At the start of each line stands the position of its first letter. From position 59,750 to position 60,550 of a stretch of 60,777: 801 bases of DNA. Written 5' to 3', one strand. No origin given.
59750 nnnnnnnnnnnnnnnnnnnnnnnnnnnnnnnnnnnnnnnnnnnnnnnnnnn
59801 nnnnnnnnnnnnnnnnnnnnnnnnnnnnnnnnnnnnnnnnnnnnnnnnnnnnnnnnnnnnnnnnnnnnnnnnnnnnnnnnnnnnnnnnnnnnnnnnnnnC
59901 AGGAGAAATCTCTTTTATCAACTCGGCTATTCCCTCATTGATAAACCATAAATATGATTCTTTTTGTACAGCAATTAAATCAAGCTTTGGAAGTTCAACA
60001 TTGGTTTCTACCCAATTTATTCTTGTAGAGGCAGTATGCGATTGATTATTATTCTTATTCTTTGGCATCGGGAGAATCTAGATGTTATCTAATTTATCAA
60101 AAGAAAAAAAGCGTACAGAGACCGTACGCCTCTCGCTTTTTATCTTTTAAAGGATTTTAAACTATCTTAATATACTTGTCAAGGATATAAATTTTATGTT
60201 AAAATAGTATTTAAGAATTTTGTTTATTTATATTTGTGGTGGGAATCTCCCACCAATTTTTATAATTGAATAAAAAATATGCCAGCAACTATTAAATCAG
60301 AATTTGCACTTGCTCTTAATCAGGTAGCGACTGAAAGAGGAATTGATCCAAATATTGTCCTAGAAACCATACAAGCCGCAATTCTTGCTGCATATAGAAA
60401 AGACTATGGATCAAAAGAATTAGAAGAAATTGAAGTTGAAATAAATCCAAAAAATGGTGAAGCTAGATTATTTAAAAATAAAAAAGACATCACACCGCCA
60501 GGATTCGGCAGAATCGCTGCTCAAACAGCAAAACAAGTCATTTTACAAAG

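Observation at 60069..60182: rpoBC has its own promoter followed by a leader terminator with an alternative fold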

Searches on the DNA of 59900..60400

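Call 6: search_rna_families(source=window, start=59900, end=60400, threshold=evalue, max_evalue=10)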
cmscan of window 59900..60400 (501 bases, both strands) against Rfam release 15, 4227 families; matches with E-value up to 10: 13.
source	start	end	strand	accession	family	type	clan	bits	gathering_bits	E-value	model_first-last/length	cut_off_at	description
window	60099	60206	-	RF04312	trpB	Cis-reg;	-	21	59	1.7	1-107/107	no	trpB ncRNA motif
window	60200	60258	-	RF00368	sroB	Gene; sRNA;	-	20.4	44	4.8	1-83/83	no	sroB RNA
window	60104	60176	-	RF02057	STnc40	Gene; sRNA;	-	18.7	45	1.3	1-70/70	no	Salmonella enterica sRNA STnc40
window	60095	60218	-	RF00121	MicC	Gene; sRNA;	-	18.6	90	3.2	1-123/123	no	MicC RNA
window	60102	60206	-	RF01859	Phe_leader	Cis-reg; leader;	-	18.3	55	1.8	1-125/125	no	Phenylalanine leader peptide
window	60096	60183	-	RF00558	L20_leader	Cis-reg; leader;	-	16.8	58.7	1.1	1-127/127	no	Ribosomal protein L20 leader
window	60050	60149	+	RF02059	STnc50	Gene; sRNA;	-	16.4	55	5.7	1-84/84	no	Salmonella enterica sRNA STnc40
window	59945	60006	-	RF00278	SNORD50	Gene; snRNA; snoRNA; CD-box;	-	15.4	42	3.3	1-72/72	no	Small nucleolar RNA SNORD50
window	60100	60204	-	RF01819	RsaD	Gene; sRNA;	-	15.1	50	3.6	1-189/189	no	RNA Staph. aureus D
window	60062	60196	-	RF03533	SQ1002_RNA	Gene; sRNA;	-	14.1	128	1.4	1-237/237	no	Clostridioides difficile sRNA SQ1002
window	60097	60133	-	RF00489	ctRNA_p42d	Gene; antisense;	-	14.1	50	5.5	1-46/46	no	ctRNA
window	60097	60212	-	RF00125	IS128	Gene; sRNA;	-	11.7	80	8.5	89-204/209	no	IS128 RNA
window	60092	60185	+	RF00447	IRES_Kv1_4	Cis-reg; IRES;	-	10.1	100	8.2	92-191/259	no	Voltage-gated potassium-channel Kv1.4 IRES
